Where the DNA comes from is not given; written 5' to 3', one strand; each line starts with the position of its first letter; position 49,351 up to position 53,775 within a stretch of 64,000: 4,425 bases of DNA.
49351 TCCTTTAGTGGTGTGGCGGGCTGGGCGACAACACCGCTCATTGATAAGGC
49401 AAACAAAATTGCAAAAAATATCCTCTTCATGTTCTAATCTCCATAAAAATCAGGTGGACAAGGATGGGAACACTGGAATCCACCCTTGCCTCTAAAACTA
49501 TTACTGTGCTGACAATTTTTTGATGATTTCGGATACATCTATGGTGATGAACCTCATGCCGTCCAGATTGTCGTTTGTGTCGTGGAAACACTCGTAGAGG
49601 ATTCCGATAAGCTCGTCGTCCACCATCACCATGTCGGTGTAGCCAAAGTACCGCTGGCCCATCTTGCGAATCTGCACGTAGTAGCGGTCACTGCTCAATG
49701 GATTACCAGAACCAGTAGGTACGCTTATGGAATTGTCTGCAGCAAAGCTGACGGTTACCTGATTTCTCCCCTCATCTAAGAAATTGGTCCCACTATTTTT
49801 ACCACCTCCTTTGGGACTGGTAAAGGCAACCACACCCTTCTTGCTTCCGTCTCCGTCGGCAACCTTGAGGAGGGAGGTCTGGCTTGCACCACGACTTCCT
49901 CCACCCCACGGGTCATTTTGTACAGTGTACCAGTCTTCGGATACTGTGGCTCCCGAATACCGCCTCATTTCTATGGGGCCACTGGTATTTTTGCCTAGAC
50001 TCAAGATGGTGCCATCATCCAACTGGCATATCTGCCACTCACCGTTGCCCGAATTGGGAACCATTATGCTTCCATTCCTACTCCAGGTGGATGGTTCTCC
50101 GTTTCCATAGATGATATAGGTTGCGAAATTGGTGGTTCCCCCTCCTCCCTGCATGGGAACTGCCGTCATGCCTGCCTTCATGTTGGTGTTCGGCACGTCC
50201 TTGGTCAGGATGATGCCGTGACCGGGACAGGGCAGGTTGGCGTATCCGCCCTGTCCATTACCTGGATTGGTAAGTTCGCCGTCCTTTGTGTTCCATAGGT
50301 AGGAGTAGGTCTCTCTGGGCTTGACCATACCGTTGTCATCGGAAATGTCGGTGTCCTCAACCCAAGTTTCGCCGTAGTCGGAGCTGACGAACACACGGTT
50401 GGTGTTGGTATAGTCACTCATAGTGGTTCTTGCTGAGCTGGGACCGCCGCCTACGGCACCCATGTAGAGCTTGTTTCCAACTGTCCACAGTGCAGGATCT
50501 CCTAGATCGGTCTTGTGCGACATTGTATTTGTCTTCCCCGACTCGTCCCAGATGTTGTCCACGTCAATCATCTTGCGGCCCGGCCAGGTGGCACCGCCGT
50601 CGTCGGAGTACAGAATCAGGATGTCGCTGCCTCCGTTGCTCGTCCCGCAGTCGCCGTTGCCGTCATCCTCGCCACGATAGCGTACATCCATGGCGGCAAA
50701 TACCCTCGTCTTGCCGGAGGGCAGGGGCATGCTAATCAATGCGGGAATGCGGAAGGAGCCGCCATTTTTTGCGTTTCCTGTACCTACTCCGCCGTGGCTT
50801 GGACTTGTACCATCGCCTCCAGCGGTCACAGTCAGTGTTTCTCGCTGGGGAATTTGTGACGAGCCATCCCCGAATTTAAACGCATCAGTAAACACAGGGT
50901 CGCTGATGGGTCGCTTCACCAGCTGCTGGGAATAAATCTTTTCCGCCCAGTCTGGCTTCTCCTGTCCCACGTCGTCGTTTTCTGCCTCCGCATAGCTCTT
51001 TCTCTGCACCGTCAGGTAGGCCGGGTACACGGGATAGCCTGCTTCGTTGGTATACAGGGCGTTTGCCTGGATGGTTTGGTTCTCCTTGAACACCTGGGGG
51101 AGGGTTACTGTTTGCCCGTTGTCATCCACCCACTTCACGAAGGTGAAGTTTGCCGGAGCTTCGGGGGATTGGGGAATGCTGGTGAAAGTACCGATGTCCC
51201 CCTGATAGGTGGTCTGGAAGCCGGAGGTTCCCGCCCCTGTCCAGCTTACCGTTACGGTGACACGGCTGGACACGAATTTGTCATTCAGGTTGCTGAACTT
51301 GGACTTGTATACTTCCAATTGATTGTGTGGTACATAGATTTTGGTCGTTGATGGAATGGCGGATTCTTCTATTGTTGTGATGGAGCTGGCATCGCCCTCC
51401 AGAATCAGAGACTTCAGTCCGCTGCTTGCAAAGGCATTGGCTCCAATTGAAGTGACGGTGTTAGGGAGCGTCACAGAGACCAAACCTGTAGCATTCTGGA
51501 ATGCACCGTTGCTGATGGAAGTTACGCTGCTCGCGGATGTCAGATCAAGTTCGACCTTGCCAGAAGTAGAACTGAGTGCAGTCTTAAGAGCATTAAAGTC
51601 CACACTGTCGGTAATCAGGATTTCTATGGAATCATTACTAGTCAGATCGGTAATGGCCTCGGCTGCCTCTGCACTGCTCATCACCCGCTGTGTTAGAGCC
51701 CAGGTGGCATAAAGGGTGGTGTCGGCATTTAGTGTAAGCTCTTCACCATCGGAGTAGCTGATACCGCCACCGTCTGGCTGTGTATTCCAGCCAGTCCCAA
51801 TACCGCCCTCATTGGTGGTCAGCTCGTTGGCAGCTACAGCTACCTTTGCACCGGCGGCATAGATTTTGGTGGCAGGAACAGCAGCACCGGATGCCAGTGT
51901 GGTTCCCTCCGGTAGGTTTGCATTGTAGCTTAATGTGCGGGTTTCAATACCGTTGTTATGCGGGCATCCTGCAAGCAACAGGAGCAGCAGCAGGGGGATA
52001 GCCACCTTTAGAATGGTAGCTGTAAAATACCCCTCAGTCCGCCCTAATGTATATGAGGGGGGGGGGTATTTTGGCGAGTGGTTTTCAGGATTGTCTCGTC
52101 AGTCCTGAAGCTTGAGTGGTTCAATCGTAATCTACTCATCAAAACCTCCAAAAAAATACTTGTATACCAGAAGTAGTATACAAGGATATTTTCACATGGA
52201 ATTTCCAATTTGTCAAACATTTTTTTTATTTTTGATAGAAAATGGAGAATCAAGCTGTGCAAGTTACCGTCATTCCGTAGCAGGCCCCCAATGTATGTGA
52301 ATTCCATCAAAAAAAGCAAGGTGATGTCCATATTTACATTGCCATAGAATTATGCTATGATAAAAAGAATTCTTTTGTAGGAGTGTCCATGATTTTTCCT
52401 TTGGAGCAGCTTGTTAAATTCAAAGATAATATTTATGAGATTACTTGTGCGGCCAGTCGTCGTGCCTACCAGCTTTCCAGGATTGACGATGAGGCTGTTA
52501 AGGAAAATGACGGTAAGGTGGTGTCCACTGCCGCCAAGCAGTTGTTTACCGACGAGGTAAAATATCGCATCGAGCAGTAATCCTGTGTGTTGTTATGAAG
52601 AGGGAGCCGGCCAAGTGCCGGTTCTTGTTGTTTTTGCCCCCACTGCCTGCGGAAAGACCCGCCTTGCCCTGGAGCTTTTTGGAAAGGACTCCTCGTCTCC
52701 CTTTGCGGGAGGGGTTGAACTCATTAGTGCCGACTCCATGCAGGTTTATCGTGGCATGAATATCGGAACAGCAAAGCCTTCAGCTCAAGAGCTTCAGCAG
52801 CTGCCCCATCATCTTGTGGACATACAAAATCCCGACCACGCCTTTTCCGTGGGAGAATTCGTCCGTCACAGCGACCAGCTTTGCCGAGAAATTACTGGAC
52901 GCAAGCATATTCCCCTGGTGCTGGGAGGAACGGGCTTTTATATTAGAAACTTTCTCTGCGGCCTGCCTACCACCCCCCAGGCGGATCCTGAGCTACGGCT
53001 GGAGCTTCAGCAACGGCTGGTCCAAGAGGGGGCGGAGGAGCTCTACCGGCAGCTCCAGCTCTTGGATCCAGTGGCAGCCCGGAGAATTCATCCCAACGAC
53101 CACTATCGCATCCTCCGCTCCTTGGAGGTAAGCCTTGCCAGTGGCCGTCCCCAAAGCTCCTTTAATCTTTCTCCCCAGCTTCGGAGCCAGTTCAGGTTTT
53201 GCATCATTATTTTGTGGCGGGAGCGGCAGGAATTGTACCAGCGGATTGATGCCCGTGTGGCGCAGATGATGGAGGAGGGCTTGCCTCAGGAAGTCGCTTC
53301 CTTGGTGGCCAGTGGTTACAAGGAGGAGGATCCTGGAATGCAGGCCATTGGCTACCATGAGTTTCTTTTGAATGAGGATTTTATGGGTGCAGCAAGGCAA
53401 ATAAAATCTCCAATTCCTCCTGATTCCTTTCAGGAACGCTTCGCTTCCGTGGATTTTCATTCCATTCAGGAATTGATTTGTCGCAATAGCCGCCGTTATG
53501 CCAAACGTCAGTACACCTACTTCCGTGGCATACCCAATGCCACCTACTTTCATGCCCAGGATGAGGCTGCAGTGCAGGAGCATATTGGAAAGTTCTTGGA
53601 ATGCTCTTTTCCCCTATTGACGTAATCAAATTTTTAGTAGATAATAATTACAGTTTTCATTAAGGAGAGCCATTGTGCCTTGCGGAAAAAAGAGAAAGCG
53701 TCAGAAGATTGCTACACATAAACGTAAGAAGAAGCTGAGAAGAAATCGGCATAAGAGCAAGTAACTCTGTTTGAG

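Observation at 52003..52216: A C10 homopolymer separates a complete promoter+RBS+ATG from the sialidase reading frame: candidate slipped-strand ON/OFF switch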

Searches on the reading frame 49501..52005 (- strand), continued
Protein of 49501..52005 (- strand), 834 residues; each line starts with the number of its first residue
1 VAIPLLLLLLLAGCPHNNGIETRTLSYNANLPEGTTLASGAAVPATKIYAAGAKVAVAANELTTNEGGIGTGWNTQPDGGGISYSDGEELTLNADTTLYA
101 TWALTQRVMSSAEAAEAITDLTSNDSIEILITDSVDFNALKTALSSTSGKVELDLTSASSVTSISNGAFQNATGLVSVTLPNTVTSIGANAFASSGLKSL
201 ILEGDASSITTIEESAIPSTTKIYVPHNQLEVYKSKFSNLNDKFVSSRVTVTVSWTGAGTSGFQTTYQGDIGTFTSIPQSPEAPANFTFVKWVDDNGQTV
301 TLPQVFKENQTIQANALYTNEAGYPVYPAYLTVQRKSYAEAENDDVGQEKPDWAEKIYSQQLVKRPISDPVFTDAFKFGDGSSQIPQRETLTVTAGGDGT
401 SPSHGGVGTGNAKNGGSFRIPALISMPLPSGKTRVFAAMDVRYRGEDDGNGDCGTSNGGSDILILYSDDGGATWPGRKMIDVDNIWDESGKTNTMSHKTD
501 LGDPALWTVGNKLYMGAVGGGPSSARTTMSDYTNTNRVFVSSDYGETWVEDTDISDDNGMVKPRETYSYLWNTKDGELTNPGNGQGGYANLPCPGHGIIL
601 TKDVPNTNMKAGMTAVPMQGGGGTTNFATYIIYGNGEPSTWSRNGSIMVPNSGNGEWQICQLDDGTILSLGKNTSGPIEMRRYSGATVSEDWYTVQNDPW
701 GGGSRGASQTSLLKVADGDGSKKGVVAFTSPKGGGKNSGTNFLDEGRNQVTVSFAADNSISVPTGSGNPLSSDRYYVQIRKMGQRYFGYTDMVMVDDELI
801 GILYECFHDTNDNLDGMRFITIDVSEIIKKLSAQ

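Call 43: find_related_loci(query=A1, collection=metagenome_contigs, flank=4000)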
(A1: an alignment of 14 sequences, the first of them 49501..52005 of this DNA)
Query A1 (834 aa) in metagenome_contigs; peptide patterns used: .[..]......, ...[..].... (x = any residue, [..] = any of these).
100 stretches matched a pattern, but none encodes a relative of the query by tblastn (E <= 1e-3).

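Call 58: predict_structure(alignment_id=A1)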
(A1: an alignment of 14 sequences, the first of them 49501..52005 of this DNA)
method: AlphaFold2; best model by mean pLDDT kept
length: 834 residues; sequences in the alignment: 14
mean_pLDDT: 64.7   pTM: 0.55
mean pLDDT of the five models: 64.7, 63.5, 62.7, 57.5, 53.4
residues with pLDDT >= 90: 74; 70-90: 311; 50-70: 209; < 50: 240
segments of 3 or more residues with pLDDT < 50: 1-24, 26-48, 63-69, 76-80, 101-107, 257-263, 283-287, 296-298, 319-357, 394-415, 444-458, 486-498, 521-533, 554-588, 622-625, 733-746
pLDDT, mean of each block of 10 residues (from residue 1): 33 27 44 37 44 59 46 51 64 58 49 82 72 83 88 81 88 90 88 89 83 86 85 87 78 52 60 61 50 56 62 58 39 38 31 49 65 63 56 43 29 55 86 86 45 43 84 79 54 47 85 80 37 63 84 46 40 34 38 83 88 85 59 78 69 77 92 77 68 68 56 87 85 44 49 88 77 78 64 85 73 69 80 70
secondary structure, 60 per line:
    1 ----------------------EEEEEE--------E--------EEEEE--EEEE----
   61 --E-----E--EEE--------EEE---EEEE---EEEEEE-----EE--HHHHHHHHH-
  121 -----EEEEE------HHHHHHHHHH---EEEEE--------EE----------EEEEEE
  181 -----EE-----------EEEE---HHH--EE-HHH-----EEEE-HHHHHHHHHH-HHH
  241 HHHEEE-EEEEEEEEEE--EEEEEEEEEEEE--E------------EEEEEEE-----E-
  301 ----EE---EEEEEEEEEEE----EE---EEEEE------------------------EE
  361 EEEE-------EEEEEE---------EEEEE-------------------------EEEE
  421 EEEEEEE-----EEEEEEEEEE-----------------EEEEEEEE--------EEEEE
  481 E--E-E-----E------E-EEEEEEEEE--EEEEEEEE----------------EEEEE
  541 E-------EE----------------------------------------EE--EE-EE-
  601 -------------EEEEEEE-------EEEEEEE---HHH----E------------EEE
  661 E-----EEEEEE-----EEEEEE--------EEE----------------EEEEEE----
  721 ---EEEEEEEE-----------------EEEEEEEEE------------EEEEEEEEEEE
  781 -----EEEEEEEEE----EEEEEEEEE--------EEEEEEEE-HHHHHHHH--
elements in order (helices of 4 or more, strands of 3 or more residues): E23-28 E46-50 E53-56 E72-74 E83-85 E89-92 E96-101 H111-119 E126-130 H137-146 E150-154 E175-180 E199-202 E222-225 H227-236 H238-243 E244-246 E248-257 E260-271 E287-293 E310-320 E330-334 E359-364 E372-377 E387-391 E417-427 E433-442 E460-467 E476-481 E501-509 E512-519 E536-541 E614-620 E628-634 E658-661 E667-672 E678-683 E692-694 E711-716 E724-731 E749-757 E770-780 E786-794 E799-807 E816-823 H825-832

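Call 61: fold_search(model_id=the predicted structure, library=pdb)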
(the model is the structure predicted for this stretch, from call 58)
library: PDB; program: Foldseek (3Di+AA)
matches with E <= 10: 730; with E <= 0.001: 236
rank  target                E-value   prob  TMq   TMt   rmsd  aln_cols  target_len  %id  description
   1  4x4a                  1.6e-15  1.00  0.33  0.55   6.9       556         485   16  Crystal structure of the intramolecular trans-sialidase from Ruminococcus gnavus in complex with 2,7-Anhydro-Neu5Ac (released 2015-07-22)
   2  4x47                  2.9e-15  1.00  0.32  0.52   8.3       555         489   16  Crystal structure of the intramolecular trans-sialidase from Ruminococcus gnavus in complex with Neu5Ac2en (released 2015-07-22)
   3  4yz4_A                3.2e-15  1.00  0.33  0.41   8.1       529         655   16  Crystal Structure of Streptococcus pneumoniae NanC, in complex with N-Acetylneuraminic acid. (released 2015-09-23)
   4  8t26                  4.0e-15  1.00  0.32  0.51   5.4       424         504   19  Crystal Structure of Porphyromonas gingivalis Sialidase (PG_0352) D219A mutant bound to 3'-Sialyllactose (only Neu5Ac vi (released 2023-10-04)
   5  4yz5_B                4.2e-15  1.00  0.34  0.42   7.7       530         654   16  Crystal Structure of Streptococcus pneumoniae NanC, in complex with 3-Sialyllactose (released 2015-09-23)
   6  4yw1_A                5.0e-15  1.00  0.32  0.40   9.0       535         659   16  Crystal Structure of Streptococcus pneumoniae NanC, complex with Neu5Ac and Neu5Ac2en following soaking with 3'SL (released 2015-09-23)
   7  8gn6_C                5.9e-15  1.00  0.33  0.54  13.1       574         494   17  Crystallization of Sialidase from Porphyromonas gingivalis (released 2023-04-19)
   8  4yz3_A                7.0e-15  1.00  0.32  0.40   9.2       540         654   15  Crystal Structure of Streptococcus pneumoniae NanC, in complex with Oseltamivir. (released 2016-04-20)
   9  8feb                  1.2e-14  1.00  0.32  0.51   5.4       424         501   19  Crystal Structure of Porphyromonas gingivalis Sialidase (PG_0352) (released 2023-10-04)
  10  4x6k                  1.4e-14  1.00  0.30  0.49   9.8       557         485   17  Crystal structure of the intramolecular trans-sialidase from Ruminococcus gnavus in complex with Siastatin B (released 2015-07-22)
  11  8t1y                  1.5e-14  1.00  0.33  0.54  13.6       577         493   16  Crystal Structure of Porphyromonas gingivalis Sialidase (PG_0352) Bound to Neu5Ac2en (DANA) (released 2023-10-04)
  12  8gn6_B                1.7e-14  1.00  0.32  0.52   5.3       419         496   20  Crystallization of Sialidase from Porphyromonas gingivalis (released 2023-04-19)
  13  1sll                  2.0e-14  1.00  0.34  0.41   8.1       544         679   16  SIALIDASE L FROM LEECH MACROBDELLA DECORA (released 1998-12-16)
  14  4yz2_A                2.8e-14  1.00  0.33  0.41   7.9       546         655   15  Crystal Structure of Streptococcus pneumoniae NanC, in complex with 2-deoxy-2,3-didehydro-N-acetylneuraminic acid. (released 2015-09-23)
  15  8t1z                  3.0e-14  1.00  0.32  0.51   5.4       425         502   19  Crystal Structure of Porphyromonas gingivalis Sialidase (PG_0352) Bound to Neu5Ac (NANA) (released 2023-10-04)
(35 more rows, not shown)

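Call 62: list_cluster_members(proteins=[P0002, P0003, P0005, P0006, P0007, P0008, P0009, P0010, P0011, P0015])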
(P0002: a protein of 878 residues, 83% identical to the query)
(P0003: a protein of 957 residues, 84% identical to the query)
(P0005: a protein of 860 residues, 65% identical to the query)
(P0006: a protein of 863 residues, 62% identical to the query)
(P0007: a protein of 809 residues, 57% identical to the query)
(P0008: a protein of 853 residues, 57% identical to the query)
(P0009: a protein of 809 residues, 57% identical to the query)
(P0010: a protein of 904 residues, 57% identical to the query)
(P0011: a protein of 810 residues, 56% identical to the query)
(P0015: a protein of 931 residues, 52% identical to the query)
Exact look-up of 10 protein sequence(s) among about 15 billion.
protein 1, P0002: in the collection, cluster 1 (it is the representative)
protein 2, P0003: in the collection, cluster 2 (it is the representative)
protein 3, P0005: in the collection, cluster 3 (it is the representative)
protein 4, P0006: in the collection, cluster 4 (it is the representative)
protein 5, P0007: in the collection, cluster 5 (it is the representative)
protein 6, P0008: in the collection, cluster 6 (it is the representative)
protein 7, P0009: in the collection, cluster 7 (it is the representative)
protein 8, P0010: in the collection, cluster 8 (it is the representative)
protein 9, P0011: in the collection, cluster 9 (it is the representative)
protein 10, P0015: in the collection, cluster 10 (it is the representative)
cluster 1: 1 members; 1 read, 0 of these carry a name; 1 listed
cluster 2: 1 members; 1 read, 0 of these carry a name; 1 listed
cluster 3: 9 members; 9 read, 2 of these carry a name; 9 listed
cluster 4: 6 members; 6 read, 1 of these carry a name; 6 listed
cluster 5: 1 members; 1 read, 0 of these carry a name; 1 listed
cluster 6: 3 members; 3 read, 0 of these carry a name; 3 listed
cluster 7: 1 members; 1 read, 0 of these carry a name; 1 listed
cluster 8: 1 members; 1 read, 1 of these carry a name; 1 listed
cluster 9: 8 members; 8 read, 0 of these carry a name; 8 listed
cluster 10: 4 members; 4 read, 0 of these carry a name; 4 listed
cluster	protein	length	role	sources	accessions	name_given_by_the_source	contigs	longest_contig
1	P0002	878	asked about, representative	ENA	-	-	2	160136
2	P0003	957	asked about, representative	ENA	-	-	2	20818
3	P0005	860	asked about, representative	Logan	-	-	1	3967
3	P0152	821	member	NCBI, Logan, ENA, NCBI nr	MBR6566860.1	MAG: leucine-rich repeat protein [Spirochaetaceae bacterium] | leucine-rich repeat protein [Spirochaetaceae bacterium]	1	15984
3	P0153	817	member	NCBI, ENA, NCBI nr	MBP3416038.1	MAG: leucine-rich repeat protein [Spirochaetaceae bacterium] | leucine-rich repeat protein [Spirochaetaceae bacterium]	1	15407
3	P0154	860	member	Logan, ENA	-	-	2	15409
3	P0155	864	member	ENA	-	-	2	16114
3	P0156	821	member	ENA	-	-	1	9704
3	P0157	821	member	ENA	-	-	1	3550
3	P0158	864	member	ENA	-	-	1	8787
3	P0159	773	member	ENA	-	-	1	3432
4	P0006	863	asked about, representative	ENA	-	-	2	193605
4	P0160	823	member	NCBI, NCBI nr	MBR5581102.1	MAG: leucine-rich repeat protein [Treponema sp.] | leucine-rich repeat protein [Treponema sp.]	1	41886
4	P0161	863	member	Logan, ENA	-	-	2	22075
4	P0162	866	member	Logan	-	-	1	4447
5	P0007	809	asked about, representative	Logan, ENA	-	-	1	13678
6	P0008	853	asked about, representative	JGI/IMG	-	-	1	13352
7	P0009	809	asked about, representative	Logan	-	-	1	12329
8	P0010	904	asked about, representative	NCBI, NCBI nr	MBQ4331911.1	MAG: leucine-rich repeat protein [Spirochaetaceae bacterium] | leucine-rich repeat protein [Spirochaetaceae bacterium]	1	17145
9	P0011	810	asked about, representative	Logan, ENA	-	-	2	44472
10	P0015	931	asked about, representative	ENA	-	-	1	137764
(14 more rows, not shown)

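Call 72: search_solved_structures(query=A1, max_evalue=1, show_alignments=0)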
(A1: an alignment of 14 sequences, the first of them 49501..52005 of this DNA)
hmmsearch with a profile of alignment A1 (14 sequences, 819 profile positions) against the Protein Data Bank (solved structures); distinct sequences matched with E-value up to 1: 35.
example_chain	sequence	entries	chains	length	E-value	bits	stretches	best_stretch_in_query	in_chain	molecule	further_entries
4gt6_A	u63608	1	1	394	5.2e-17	64.6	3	161-212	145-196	Cell surface protein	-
4fdw_A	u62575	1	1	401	1.9e-11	46.2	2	164-213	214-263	leucine rich hypothetical protein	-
4fd0_A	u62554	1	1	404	1.7e-10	43.1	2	167-239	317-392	Leucine rich hypothetical protein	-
4h09_A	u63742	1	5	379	3e-10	42.2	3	161-208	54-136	Hypothetical leucine rich repeat protein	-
4fs7_A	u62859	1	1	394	9e-10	40.6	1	162-226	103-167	Uncharacterized protein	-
4cp6_A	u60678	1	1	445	2e-08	36.2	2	159-251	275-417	CHOLINE BINDING PROTEIN PCPA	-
6mrv_B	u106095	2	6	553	2.9e-07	32.3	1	404-717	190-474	Sialidase26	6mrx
6myv_A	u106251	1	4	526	3e-07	32.3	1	404-717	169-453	Sialidase26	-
9db6_A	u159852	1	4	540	3.2e-06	28.9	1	408-791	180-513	BNR/Asp-box repeat protein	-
4q6k_A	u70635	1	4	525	1.2e-05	27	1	404-717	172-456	BNR/Asp-box repeat protein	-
4yw1_A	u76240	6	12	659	1.3e-05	26.9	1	408-477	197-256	Neuraminidase C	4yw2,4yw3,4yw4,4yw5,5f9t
4yz1_A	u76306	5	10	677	1.4e-05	26.8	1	408-477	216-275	Putative neuraminidase | Sialidase NanC | Neuraminidase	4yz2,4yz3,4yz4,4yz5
7qy9_A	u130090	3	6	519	2.6e-05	25.9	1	404-560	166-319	BNR/Asp-box repeat protein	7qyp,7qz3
10qf_A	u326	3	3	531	5.1e-05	24.9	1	415-562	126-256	exo-alpha-sialidase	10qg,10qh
7qxo_A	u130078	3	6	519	5.4e-05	24.8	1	404-560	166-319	BNR/Asp-box repeat protein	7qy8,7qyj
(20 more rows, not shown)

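Call 76: find_homologous_proteins(query=L004:5680-7260:+, max_evalue=1e-30)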
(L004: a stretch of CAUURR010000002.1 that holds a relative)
Query L004:5680-7260:+ (527 aa): 29 proteins with E <= 1e-30 among 8000 candidates.
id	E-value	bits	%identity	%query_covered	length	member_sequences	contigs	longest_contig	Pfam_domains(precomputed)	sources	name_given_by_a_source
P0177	0.0e+0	1112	94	98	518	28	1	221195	-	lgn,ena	-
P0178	1.9e-249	847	74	98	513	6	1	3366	PF13088.13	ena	-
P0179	7.8e-235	799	78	85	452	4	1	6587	PF02012.27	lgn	-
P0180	6.1e-220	750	67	98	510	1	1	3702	PF02012.27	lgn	-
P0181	1.7e-207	708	65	98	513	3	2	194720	PF13088.13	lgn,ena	-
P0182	2.1e-184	632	61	89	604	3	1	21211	-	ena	-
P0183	3.1e-170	585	59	90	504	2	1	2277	PF13088.13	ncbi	-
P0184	2.4e-139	483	53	89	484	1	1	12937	PF13088.13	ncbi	-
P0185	4.8e-117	410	47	89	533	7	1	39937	-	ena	-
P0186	3.4e-114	401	49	85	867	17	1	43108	PF13306.13,PF13855.13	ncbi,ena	-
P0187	9.7e-109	382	45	91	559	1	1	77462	-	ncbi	-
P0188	8.1e-108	379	48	87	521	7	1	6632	-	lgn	-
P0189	1.3e-107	379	45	87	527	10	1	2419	-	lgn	-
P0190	5.1e-107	377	45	88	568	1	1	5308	-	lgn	-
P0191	4.9e-105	370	46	88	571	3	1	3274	-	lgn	-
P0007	3.1e-77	279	41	85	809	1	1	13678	PF13306.13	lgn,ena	-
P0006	2.3e-74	269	40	89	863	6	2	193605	PF09479.17,PF13306.13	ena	-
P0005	1.2e-68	250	41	82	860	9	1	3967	PF13306.13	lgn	-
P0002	2.4e-67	246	38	88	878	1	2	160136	PF13306.13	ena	-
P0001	8.1e-63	231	39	81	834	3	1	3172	PF13306.13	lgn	-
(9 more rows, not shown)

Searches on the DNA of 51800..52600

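Call 73: search_rna_families(source=window, start=51800, end=52600, threshold=evalue, max_evalue=1)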
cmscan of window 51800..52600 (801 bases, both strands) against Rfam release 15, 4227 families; matches with E-value up to 1: 2.
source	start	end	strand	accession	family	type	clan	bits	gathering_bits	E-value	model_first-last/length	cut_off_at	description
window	52143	52199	-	RF04154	mir-1277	Gene; miRNA;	-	19.7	81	0.91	1-78/78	no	mir-1277 microRNA precursor family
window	52150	52192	-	RF00826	mir-55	Gene; miRNA;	-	18.5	53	0.69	15-61/74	no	mir-55 microRNA precursor family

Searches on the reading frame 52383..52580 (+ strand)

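Call 34: search_protein_families(library=ncbifam, proteins=[window:52383-52580:+], max_evalue=0.01)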
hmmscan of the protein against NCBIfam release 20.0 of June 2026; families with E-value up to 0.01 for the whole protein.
window:52383-52580:+ (65 aa): 1 family
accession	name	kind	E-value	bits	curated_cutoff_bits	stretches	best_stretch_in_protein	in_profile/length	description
NF001588.0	PRK00392.8-5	equivalog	6.7e-28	97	76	1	3-65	1-63/63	DNA-directed RNA polymerase subunit omega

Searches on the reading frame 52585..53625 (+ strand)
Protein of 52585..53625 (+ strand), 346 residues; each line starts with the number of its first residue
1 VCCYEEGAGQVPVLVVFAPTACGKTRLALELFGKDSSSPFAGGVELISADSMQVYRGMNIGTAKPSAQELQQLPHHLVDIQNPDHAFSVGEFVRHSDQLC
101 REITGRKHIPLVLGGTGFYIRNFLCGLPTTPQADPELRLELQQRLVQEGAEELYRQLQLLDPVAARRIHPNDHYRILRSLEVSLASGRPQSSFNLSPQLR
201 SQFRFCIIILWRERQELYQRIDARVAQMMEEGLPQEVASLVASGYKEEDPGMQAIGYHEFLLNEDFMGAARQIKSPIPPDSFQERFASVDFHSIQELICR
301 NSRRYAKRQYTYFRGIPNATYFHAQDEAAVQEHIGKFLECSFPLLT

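Call 8: search_protein_families(library=pfam, proteins=[window:52585-53625:+])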
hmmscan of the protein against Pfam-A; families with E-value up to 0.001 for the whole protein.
window:52585-53625:+ (346 aa): 1 family
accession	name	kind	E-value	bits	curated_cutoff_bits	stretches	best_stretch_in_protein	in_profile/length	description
PF01715.23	IPPT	-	8.6e-78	261.8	23.6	1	53-314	1-241/243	IPP transferase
